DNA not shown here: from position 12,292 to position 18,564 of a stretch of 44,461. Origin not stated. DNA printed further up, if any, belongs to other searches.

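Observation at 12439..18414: Hierarchically repeated 1,991-aa lipoprotein: 21 Cys-bracketed DxDxDG motifs and 9 PPC-like domains in a three-module super-repeat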

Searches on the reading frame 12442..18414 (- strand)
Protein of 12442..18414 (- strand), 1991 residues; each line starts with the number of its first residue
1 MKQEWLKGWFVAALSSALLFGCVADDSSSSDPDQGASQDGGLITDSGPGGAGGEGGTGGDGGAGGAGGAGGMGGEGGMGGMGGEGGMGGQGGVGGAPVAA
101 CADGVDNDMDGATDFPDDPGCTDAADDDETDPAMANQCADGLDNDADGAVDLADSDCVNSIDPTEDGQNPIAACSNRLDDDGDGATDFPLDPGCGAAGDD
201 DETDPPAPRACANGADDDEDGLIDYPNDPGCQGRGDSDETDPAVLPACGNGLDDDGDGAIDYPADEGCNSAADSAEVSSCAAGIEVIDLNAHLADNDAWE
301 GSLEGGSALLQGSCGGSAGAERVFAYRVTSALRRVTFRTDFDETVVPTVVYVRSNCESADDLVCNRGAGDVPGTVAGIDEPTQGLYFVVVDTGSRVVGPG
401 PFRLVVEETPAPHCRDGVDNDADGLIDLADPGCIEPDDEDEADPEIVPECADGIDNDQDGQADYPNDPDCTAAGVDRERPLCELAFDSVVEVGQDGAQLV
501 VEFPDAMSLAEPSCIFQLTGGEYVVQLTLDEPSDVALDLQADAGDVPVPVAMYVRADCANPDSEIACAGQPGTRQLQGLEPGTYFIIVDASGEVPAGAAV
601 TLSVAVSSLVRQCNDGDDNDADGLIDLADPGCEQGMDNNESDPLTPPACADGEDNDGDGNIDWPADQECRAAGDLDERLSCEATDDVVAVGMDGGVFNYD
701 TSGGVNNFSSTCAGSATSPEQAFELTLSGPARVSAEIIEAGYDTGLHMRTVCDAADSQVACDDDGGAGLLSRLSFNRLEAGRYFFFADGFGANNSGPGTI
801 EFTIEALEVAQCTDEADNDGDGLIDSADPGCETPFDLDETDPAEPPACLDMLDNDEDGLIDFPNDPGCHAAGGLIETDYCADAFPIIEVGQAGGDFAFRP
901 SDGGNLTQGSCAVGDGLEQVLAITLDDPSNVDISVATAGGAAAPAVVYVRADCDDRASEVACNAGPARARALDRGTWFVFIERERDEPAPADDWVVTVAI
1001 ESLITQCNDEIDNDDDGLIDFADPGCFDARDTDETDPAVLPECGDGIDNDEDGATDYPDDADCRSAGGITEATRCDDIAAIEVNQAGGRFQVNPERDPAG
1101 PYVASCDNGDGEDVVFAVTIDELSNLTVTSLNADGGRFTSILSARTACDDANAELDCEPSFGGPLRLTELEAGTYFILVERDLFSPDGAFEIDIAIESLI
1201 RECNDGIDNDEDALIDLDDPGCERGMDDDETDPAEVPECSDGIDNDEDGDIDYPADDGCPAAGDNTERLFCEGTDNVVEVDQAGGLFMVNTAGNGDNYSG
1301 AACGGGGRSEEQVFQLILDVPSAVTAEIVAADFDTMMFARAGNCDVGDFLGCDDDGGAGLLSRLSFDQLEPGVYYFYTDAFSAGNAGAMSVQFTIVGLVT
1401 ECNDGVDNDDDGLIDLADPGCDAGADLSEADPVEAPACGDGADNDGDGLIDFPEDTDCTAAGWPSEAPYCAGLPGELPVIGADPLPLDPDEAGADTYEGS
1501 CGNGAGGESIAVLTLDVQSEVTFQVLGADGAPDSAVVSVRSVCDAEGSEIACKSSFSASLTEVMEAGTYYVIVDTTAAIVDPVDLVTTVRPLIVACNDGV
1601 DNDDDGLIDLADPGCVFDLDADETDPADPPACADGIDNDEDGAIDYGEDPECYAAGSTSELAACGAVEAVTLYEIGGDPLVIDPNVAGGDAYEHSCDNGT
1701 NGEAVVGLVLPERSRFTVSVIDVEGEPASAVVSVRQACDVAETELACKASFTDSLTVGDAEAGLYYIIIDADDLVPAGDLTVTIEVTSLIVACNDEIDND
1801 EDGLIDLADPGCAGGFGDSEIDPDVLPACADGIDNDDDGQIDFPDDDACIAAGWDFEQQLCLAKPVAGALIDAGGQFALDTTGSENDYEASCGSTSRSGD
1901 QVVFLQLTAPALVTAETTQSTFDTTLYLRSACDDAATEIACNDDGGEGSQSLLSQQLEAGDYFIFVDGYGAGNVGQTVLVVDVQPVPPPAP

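Call 6: search_protein_families(library=pfam, proteins=[window:12442-18414:-], max_evalue=1)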
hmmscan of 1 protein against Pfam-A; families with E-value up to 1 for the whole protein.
window:12442-18414:- (1991 aa): 2 families
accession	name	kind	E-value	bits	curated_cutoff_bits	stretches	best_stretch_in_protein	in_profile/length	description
PF04151.21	PPC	-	1.1e-10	42.7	25.9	1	1907-1967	9-69/70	Bacterial pre-peptidase C-terminal domain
PF25595.1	Phage_TTP_16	-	0.039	14.3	27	1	1527-1575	46-98/167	Phage tail tube protein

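Call 7: search_protein_families(library=ncbifam, proteins=[window:12442-18414:-], max_evalue=1)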
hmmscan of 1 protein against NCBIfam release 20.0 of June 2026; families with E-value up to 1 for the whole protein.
window:12442-18414:- (1991 aa): 2 families
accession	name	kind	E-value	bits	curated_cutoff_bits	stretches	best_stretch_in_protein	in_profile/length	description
NF033662.1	acid_disulf_rpt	repeat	5.9e-98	320.2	41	21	809-833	4-28/32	acidic double-disulfide repeat-containing protein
NF038127.1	FDP_fam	subfamily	5.9e-05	23.5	29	1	1907-1975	25-114/150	DVUA0089 family protein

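Call 11: find_homologous_proteins(query=window:12442-18414:-, max_evalue=0.00001)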
Query window:12442-18414:- (1991 aa): 583 proteins with E <= 0.00001 among 8000 candidates; the best 120 are listed.
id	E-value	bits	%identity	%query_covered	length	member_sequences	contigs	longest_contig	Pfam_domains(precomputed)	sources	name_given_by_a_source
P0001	0.0e+0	4433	100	100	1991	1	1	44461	PF04151.22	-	-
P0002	0.0e+0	2368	57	94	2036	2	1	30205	PF04151.22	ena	-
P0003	0.0e+0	1656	45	85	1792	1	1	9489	PF04151.22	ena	-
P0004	0.0e+0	1592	39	85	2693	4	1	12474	PF04151.22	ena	-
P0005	0.0e+0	1572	34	57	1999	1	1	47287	PF04151.22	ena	-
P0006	0.0e+0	1517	39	86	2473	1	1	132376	PF04151.22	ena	-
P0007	0.0e+0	1473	38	86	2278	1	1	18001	PF04151.22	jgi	-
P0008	0.0e+0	1460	40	86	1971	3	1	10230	PF04151.22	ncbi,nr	ncbi:MAG: hypothetical protein FJ138_03335 [Deltaproteobacteria bacterium]|nr:hypothetical protein [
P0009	0.0e+0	1323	34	63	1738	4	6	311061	PF04151.22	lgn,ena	-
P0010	0.0e+0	1304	45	74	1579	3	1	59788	PF04151.22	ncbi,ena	-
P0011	0.0e+0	1298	37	89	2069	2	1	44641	PF04151.22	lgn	-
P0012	0.0e+0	1251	36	87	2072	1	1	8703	-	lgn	-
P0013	0.0e+0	1232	39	93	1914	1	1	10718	-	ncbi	-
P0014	0.0e+0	1226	46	38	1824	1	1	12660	PF00530.24,PF15494.12,PF13948.12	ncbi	ncbi:MAG: cysteine-rich repeat protein, partial [Bradymonadia bacterium]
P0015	0.0e+0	1187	44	76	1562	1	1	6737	PF04151.22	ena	-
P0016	0.0e+0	1179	43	74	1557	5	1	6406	PF04151.22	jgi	-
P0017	0.0e+0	1171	44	73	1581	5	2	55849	PF04151.22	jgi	jgi:hypothetical protein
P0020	0.0e+0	1086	50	56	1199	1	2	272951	-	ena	-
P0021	0.0e+0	1051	37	45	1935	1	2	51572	PF00057.24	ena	-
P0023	0.0e+0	1030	47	57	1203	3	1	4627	PF04151.22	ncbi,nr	ncbi:hypothetical protein KKB55_15460, partial [Myxococcota bacterium]|nr:hypothetical protein [Myxo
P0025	0.0e+0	1017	39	79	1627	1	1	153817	-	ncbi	-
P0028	4.8e-281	955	39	29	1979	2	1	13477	PF04151.22,PF04885.20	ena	-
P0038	2.5e-250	853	39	69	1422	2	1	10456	PF04151.22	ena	-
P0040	1.8e-249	850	41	28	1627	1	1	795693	PF04151.22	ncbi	-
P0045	8.8e-227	775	39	60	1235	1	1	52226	PF04151.22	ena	-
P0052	6.4e-212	725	36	70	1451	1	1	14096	PF04151.22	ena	-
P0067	1.2e-202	694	45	28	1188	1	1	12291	PF04151.22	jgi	jgi:hypothetical protein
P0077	2.3e-195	670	39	29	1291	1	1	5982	PF04151.22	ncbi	-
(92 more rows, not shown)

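Call 13: search_solved_structures(query=window:12442-18414:-, max_evalue=1, show_alignments=3)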
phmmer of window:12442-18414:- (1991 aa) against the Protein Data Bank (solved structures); distinct sequences matched with E-value up to 1: 7.
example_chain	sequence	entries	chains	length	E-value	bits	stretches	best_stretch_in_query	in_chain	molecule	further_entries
7bam_A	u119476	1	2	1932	0.014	16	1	1436-1488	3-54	Teneurin-4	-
7ban_A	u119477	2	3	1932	0.014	16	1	1436-1488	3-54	Teneurin-4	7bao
7plp_A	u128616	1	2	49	0.024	15.3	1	1437-1461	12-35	Teneurin-4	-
3zuq_A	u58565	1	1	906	0.25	11.9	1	58-161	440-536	BOTULINUM NEUROTOXIN TYPE B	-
2l6h_A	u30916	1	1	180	0.34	11.4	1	42-76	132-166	Focal adhesion kinase 1, linker, Paxillin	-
5kca_A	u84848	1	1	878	0.41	11.2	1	40-79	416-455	Cerebellin-1,Cerebellin-1,Cerebellin-1,Glutamate receptor ionotropic, delta-2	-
7lyb_M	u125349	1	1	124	0.42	11.2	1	52-74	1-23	Isoform 7 of Breast cancer type 1 susceptibility protein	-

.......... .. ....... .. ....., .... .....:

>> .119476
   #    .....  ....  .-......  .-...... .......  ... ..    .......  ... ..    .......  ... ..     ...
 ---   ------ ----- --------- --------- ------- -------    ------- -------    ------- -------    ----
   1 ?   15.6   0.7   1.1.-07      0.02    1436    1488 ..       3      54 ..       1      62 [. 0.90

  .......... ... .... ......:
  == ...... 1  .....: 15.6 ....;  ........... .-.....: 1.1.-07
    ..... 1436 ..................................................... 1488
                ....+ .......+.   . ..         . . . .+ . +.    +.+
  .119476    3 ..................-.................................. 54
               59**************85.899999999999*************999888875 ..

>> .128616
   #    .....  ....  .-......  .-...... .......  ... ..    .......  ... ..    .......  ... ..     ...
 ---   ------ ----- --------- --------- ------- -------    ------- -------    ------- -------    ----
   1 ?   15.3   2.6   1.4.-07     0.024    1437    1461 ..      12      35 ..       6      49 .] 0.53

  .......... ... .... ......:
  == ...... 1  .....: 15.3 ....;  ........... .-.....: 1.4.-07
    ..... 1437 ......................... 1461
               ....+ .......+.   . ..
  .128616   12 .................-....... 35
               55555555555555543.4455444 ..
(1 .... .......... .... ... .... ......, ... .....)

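Call 28: find_encoding_contigs(protein=P0002, flank=10000, max_places=2)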
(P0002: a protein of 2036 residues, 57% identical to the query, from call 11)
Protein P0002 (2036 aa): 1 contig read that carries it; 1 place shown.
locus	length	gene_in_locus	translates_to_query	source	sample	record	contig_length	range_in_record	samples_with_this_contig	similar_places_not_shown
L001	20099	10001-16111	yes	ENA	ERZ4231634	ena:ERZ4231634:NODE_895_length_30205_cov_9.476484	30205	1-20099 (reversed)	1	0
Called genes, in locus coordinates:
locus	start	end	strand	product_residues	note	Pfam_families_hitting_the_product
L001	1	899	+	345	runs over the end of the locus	PF00022:Actin, PF06723:MreB_Mbl, PF11104:PilM_2 (faint), PF00012:HSP70, PF14450:FtsA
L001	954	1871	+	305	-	PF04085:MreC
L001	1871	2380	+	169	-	PF04093:MreD (weak)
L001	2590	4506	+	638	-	PF03717:PBP_dimer, PF00905:Transpeptidase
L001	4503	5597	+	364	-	PF01098:FTSW_RODA_SPOVE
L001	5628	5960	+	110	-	PF00085:Thioredoxin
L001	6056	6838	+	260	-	PF01578:Cytochrom_C_asm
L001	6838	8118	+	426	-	PF05201:GlutR_N, PF01488:Shikimate_DH, PF00745:GlutR_dimer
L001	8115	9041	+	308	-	PF01379:Porphobil_deam, PF03900:Porphobil_deamC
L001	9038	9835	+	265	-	PF02602:HEM4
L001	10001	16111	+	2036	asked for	PF04151:PPC (faint)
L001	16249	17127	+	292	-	PF16868:NMT1_3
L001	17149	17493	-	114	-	PF01035:DNA_binding_1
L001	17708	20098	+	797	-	?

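Call 29: find_encoding_contigs(protein=P0010, flank=10000, max_places=2)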
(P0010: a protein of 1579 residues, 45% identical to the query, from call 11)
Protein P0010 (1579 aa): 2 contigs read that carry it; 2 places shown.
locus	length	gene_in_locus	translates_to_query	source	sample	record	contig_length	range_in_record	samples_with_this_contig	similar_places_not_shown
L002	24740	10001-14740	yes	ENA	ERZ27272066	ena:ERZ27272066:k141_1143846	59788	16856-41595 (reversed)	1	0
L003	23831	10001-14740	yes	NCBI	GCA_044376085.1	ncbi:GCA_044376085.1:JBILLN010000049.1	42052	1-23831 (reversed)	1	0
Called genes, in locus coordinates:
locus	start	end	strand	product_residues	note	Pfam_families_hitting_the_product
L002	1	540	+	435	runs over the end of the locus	-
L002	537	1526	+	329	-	PF08545:ACP_syn_III, PF08541:ACP_syn_III_C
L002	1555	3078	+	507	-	PF00501:AMP-binding, PF13193:AMP-binding_C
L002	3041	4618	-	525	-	-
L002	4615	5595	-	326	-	-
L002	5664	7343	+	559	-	PF00082:Peptidase_S8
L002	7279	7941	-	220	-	PF00581:Rhodanese (weak)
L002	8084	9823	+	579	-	-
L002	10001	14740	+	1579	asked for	PF04151:PPC (faint)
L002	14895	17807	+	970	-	PF07517:SecA_DEAD, PF00270:DEAD (weak), PF01043:SecA_PP_bind, PF21090:P-loop_SecA, PF07516:SecA_SW, PF02810:SEC-C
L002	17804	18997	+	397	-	PF01960:ArgJ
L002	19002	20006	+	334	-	PF23416:DUF7107 (faint), PF01683:EB (weak)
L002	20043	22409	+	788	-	PF00069:Pkinase, PF07714:PK_Tyr_Ser-Thr, PF14531:Kinase-like (weak), PF03781:FGE-sulfatase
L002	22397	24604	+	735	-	-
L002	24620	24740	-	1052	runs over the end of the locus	PF13229:Beta_helix (faint)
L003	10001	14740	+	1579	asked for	PF04151:PPC (faint)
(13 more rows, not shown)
